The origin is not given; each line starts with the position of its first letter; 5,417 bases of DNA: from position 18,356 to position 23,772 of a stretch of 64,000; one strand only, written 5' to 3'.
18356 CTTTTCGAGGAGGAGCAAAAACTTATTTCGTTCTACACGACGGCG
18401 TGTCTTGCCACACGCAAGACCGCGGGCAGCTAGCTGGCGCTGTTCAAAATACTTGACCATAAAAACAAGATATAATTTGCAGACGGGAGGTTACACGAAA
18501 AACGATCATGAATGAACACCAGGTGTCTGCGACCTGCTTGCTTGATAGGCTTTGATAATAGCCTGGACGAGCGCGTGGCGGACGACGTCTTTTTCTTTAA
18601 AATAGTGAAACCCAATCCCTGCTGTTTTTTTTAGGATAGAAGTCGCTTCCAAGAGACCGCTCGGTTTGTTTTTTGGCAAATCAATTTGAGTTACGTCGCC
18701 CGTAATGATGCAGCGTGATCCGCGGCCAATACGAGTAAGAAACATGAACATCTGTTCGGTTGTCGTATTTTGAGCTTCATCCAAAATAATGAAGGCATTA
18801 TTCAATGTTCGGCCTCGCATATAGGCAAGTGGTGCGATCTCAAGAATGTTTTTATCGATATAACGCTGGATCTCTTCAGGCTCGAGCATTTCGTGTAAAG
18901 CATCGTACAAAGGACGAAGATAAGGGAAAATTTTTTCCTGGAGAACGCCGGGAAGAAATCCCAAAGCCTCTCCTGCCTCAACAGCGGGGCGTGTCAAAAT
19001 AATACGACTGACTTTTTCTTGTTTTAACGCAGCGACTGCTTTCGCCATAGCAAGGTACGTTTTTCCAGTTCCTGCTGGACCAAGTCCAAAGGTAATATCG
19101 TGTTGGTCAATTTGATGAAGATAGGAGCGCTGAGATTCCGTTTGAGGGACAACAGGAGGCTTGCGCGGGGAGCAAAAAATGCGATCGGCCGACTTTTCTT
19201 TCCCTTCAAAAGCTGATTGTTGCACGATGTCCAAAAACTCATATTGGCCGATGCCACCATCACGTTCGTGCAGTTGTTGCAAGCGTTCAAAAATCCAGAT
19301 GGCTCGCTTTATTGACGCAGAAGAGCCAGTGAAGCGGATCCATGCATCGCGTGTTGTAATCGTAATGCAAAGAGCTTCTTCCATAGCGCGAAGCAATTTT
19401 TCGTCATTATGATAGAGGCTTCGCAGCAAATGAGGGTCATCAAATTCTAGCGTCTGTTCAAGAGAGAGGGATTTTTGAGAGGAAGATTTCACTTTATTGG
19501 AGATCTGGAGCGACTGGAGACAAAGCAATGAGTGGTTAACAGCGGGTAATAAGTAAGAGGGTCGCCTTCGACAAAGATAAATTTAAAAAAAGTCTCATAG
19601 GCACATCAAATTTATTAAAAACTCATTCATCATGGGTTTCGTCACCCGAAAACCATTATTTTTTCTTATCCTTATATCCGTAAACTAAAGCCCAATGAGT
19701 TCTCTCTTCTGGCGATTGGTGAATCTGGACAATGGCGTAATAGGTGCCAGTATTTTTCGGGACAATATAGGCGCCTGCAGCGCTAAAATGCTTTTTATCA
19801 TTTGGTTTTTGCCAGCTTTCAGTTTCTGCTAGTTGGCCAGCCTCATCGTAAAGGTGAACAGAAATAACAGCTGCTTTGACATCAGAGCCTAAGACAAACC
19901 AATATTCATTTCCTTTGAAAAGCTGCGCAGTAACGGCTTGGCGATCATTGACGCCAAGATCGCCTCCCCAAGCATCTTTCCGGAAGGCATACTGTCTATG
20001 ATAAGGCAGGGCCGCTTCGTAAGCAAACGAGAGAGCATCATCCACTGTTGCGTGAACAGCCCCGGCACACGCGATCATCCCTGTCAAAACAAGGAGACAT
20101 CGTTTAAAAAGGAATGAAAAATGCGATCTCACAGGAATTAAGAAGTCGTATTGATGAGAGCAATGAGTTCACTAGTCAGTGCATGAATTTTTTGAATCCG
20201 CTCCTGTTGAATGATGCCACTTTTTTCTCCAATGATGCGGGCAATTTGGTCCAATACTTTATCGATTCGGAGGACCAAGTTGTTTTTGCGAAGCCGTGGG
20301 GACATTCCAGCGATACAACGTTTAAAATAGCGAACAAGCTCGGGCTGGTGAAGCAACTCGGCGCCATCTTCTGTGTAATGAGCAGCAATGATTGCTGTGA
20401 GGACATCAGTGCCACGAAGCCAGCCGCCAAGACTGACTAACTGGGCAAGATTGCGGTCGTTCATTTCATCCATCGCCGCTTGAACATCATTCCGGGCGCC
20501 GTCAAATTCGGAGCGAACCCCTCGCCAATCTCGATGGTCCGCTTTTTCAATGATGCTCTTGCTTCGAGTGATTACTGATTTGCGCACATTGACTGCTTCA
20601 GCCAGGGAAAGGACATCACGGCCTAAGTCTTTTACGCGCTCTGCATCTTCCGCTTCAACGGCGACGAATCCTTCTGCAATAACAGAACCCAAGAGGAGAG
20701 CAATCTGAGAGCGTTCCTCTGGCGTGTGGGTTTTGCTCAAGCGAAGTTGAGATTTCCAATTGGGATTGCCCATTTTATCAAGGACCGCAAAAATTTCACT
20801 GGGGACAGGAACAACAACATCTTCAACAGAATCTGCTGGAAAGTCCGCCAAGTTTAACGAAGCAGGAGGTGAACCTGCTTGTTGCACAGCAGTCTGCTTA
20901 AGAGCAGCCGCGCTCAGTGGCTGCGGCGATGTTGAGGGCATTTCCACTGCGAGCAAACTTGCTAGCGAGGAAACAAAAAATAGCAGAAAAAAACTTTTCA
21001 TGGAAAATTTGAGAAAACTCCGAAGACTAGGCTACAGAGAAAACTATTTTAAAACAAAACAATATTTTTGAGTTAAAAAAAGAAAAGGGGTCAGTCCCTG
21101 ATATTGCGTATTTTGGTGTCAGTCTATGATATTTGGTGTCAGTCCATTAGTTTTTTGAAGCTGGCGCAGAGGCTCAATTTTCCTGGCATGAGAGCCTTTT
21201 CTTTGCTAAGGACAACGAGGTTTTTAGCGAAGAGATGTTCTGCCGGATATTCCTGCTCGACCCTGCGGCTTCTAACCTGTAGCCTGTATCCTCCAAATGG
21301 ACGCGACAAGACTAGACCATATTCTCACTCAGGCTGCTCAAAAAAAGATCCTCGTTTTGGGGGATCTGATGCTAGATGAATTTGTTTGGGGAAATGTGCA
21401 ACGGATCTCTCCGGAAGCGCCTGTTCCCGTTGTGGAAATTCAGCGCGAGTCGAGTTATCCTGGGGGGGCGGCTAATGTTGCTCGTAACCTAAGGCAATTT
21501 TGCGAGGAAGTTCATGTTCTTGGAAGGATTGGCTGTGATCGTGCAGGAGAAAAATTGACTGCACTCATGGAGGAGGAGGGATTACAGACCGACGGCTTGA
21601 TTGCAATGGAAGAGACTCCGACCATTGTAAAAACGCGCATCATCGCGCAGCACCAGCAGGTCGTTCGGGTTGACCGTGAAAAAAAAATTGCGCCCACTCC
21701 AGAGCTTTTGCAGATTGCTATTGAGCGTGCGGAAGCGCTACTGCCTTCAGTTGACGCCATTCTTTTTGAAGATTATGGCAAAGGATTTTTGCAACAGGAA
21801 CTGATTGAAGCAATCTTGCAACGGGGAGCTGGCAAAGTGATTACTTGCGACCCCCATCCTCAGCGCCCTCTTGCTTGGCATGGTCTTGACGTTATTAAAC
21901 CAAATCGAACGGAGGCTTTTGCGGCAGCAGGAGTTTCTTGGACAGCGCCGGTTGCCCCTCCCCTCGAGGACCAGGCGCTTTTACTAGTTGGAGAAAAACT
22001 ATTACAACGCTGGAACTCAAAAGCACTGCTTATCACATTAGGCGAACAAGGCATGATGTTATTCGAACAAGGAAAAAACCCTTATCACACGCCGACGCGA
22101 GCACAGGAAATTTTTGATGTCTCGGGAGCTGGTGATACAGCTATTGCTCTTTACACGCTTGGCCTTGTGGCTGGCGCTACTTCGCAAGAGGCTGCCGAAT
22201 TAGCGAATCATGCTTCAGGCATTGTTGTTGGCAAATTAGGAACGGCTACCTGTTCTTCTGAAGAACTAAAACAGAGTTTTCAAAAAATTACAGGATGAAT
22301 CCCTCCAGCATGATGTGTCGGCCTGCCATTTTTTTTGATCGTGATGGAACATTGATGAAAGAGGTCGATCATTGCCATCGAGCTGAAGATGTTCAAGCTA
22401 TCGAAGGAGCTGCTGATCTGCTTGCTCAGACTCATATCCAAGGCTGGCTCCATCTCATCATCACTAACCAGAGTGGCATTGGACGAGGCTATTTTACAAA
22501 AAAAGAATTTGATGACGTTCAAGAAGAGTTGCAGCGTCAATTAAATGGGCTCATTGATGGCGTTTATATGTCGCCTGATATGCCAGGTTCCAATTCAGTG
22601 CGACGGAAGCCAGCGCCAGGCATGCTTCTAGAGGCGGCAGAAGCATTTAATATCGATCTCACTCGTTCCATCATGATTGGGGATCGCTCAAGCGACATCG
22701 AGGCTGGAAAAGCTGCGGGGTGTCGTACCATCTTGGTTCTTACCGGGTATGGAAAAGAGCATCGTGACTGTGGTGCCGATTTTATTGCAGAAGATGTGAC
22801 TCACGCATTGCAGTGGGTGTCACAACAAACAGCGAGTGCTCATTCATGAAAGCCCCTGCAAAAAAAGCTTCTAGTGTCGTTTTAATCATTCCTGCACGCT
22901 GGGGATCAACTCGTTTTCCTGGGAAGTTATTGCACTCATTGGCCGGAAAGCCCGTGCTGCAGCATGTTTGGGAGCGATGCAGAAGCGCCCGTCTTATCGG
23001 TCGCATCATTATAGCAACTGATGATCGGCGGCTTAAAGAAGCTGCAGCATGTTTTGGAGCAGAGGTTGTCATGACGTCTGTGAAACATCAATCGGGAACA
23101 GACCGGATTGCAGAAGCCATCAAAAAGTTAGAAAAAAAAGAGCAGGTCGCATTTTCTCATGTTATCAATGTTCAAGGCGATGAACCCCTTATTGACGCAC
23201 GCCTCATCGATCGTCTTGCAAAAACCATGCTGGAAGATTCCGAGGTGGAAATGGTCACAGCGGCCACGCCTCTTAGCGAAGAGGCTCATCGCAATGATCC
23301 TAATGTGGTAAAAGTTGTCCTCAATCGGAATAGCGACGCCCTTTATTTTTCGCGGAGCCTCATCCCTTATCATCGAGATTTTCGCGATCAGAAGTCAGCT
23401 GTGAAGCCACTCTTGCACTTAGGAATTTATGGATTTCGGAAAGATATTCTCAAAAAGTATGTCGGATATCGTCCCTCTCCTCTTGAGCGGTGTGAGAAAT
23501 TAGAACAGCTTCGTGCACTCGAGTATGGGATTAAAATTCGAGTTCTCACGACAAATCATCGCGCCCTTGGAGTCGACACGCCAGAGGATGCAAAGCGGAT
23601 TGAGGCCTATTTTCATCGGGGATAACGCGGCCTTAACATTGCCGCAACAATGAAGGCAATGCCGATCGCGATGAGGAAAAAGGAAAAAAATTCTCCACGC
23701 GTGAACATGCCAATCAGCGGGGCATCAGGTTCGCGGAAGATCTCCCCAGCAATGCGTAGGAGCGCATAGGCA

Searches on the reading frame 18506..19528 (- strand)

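Call 67: search_protein_families(library=pfam, proteins=[window:18506-19528:-], max_evalue=0.001)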
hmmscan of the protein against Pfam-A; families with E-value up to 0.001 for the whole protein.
window:18506-19528:- (340 aa): 5 families
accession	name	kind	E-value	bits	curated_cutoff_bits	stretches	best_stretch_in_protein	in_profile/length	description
PF02562.22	PhoH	-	1.2e-92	309.5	27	1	126-329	2-205/205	PhoH-like protein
PF13245.12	AAA_19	-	4.2e-08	33.9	25.1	1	139-282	7-129/134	AAA domain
PF13604.12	AAA_30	-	5.4e-08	33.2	27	1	131-282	4-128/191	AAA domain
PF13401.12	AAA_22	-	0.00051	20.8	27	0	149-268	11-108/130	AAA domain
PF00270.35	DEAD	-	0.00075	19.7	26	0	130-181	1-53/167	DEAD/DEAH box helicase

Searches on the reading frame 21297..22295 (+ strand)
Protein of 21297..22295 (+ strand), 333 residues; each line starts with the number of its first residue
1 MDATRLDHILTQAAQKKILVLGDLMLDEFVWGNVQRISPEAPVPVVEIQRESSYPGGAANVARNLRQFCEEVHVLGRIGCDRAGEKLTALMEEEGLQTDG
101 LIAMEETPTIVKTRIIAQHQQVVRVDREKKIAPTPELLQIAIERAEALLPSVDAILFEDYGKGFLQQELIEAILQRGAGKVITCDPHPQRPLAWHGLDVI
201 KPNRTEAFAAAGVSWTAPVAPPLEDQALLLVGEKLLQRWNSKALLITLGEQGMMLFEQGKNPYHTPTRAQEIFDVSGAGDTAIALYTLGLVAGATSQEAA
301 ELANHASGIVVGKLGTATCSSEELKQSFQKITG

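Call 67: search_protein_families(library=pfam, proteins=[window:21297-22295:+], max_evalue=0.001)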
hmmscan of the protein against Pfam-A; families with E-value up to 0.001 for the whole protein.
window:21297-22295:+ (333 aa): 1 family
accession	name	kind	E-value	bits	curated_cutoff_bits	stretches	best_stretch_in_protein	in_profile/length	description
PF00294.29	PfkB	-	1e-40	140.4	25.8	1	16-321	2-300/302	pfkB family carbohydrate kinase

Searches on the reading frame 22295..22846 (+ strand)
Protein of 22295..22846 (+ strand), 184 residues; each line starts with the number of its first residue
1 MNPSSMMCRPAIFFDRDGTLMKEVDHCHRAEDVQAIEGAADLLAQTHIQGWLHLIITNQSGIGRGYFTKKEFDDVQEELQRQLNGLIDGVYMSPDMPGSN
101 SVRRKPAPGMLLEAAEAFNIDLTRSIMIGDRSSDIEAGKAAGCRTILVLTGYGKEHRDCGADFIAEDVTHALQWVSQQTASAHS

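Call 67: search_protein_families(library=pfam, proteins=[window:22295-22846:+], max_evalue=0.001)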
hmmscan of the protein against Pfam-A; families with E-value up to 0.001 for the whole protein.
window:22295-22846:+ (184 aa): 5 families
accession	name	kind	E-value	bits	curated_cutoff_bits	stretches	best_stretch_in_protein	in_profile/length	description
PF13242.12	Hydrolase_like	-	8.6e-19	67.7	22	1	102-170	1-74/75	HAD-hyrolase-like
PF13419.12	HAD_2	-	2.3e-12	47.8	23.8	1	58-148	92-178/178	Haloacid dehalogenase-like hydrolase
PF00702.32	Hydrolase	-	6.3e-12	46.7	26.4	1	35-142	99-191/191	haloacid dehalogenase-like hydrolase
PF08645.17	PNK3P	-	2.6e-08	34.2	22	1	12-162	3-145/161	Polynucleotide kinase 3 phosphatase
PF12710.13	HAD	-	3.6e-05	24.7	27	1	20-137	69-187/189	haloacid dehalogenase-like hydrolase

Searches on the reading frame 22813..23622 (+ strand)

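Call 67: search_protein_families(library=pfam, proteins=[window:22813-23622:+], max_evalue=0.001)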
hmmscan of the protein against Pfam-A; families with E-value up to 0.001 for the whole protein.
window:22813-23622:+ (270 aa): 3 families
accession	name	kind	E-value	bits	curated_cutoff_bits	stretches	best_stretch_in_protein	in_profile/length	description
PF02348.25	CTP_transf_3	-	6.5e-59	199.8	22.6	1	24-242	2-217/217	Cytidylyltransferase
PF12804.13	NTP_transf_3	-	1.3e-10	42.2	27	1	37-149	15-120/160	MobA-like NTP transferase domain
PF01128.25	IspD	-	5.3e-06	26.8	27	1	37-173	19-150/221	2-C-methyl-D-erythritol 4-phosphate cytidylyltransferase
